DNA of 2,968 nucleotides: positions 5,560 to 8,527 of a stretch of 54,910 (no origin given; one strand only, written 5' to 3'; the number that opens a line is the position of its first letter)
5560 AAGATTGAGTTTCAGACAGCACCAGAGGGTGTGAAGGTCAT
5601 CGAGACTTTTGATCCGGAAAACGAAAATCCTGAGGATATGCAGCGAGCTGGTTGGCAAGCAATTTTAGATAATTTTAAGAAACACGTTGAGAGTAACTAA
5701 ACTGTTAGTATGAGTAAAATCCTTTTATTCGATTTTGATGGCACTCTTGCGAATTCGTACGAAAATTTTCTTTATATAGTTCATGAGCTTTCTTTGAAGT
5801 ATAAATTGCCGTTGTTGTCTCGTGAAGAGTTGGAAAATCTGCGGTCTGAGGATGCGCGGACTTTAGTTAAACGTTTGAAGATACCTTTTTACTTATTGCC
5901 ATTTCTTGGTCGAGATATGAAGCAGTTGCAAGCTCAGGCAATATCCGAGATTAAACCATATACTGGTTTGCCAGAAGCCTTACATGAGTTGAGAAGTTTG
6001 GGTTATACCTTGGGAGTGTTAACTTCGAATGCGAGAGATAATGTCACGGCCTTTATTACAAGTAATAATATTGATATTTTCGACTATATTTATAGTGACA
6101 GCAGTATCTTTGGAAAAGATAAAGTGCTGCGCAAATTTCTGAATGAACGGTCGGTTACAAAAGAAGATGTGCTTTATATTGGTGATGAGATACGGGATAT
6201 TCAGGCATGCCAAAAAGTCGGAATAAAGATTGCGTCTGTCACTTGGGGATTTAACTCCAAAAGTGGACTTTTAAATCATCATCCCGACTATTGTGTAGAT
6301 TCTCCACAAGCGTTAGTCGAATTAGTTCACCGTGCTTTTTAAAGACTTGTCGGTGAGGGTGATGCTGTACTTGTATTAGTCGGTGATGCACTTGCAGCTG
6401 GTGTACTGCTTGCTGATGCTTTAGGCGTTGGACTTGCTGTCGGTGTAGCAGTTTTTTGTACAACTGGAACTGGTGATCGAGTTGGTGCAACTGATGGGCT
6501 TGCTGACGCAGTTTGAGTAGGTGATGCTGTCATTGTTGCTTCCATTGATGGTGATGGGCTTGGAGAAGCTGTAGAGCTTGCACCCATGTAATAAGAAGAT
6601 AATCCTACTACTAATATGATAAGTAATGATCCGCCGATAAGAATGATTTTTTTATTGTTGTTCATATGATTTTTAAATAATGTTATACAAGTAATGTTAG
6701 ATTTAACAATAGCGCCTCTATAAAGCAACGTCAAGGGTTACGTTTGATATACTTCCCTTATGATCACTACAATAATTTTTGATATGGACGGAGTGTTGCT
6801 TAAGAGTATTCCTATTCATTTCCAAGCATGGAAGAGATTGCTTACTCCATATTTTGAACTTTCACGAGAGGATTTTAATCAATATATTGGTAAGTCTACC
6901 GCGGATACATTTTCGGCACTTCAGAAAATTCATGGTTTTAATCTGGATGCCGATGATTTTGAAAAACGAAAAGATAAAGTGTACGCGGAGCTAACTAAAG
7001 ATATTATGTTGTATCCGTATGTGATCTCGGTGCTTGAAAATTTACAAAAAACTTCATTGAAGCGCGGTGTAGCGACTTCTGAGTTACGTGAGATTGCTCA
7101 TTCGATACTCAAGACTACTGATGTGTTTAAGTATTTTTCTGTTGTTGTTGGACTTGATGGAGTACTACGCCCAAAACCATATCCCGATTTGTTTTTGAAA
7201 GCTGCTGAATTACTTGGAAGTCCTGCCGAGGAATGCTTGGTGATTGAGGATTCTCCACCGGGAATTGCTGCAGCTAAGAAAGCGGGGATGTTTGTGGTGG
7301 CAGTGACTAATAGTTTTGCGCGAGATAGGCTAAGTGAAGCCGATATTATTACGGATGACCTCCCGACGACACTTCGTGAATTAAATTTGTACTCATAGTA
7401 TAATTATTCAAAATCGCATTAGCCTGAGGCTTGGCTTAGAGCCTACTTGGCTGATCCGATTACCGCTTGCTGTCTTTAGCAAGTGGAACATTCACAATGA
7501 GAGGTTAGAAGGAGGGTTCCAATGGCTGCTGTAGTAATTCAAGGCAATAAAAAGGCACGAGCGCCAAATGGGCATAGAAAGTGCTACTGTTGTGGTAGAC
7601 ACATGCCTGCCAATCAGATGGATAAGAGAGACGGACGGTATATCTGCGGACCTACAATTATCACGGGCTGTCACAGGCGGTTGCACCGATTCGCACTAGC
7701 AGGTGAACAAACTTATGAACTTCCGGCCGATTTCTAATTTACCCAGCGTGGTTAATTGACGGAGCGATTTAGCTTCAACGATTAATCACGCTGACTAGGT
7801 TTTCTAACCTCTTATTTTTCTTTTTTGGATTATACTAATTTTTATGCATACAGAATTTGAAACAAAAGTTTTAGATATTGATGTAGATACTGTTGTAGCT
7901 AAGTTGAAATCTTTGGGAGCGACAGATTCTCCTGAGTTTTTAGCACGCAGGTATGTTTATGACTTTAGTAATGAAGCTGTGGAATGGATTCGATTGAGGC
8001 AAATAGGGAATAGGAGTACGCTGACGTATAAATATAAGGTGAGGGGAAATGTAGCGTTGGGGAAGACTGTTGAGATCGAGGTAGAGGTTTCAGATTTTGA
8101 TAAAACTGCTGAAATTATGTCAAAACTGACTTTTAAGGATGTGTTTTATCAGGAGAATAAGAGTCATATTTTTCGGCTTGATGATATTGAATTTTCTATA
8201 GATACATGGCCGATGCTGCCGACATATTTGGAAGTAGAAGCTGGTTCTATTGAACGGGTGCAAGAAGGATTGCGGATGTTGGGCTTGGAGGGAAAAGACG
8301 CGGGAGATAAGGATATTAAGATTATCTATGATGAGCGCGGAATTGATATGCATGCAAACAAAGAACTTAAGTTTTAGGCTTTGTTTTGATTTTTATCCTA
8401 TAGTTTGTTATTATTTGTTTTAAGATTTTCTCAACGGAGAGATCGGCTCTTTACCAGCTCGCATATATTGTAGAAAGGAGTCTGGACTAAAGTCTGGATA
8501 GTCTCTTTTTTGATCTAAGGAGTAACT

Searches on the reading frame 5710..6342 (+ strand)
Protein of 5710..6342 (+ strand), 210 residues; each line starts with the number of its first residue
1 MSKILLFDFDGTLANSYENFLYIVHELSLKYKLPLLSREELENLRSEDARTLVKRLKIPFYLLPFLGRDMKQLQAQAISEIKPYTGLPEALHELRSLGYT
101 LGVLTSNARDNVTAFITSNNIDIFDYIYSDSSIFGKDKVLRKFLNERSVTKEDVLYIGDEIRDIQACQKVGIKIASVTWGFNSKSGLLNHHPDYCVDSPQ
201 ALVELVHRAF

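Call 62: search_protein_families(library=pfam, proteins=[window:5710-6342:+], max_evalue=0.0001)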
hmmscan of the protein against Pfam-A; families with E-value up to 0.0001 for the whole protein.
window:5710-6342:+ (210 aa): 4 families
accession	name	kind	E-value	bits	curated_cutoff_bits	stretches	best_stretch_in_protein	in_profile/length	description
PF13419.12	HAD_2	-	5.7e-37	128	23.8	1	5-176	1-177/178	Haloacid dehalogenase-like hydrolase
PF00702.32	Hydrolase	-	1.6e-15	58.5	26.4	1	3-171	2-191/191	haloacid dehalogenase-like hydrolase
PF12710.13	HAD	-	1.9e-08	35.4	27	1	6-166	2-187/189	haloacid dehalogenase-like hydrolase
PF13242.12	Hydrolase_like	-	4.1e-06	27.1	22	1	140-198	10-71/75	HAD-hyrolase-like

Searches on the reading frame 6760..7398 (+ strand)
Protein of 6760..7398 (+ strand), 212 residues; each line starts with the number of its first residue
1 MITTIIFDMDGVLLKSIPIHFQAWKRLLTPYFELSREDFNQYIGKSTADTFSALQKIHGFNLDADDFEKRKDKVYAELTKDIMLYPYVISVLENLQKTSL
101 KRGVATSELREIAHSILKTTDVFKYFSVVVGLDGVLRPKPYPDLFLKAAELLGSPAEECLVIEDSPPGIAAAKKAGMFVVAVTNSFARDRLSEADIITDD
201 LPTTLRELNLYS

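Call 62: search_protein_families(library=pfam, proteins=[window:6760-7398:+], max_evalue=0.0001)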
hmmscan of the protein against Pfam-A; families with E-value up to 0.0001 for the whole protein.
window:6760-7398:+ (212 aa): 3 families
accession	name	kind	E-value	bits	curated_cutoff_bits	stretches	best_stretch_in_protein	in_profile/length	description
PF13419.12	HAD_2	-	1.5e-36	126.6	23.8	1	5-182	1-178/178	Haloacid dehalogenase-like hydrolase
PF00702.32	Hydrolase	-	3.1e-28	99.9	26.4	1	2-176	1-191/191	haloacid dehalogenase-like hydrolase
PF13242.12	Hydrolase_like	-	1.2e-06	28.8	22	1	138-207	3-74/75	HAD-hyrolase-like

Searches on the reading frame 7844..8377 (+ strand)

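Call 62: search_protein_families(library=pfam, proteins=[window:7844-8377:+], max_evalue=0.0001)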
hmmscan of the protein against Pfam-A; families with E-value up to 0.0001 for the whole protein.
window:7844-8377:+ (177 aa): 1 family
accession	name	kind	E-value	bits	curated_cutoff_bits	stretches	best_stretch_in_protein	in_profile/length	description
PF01928.26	CYTH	-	1e-08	35.7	23.2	1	3-145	2-159/179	CYTH domain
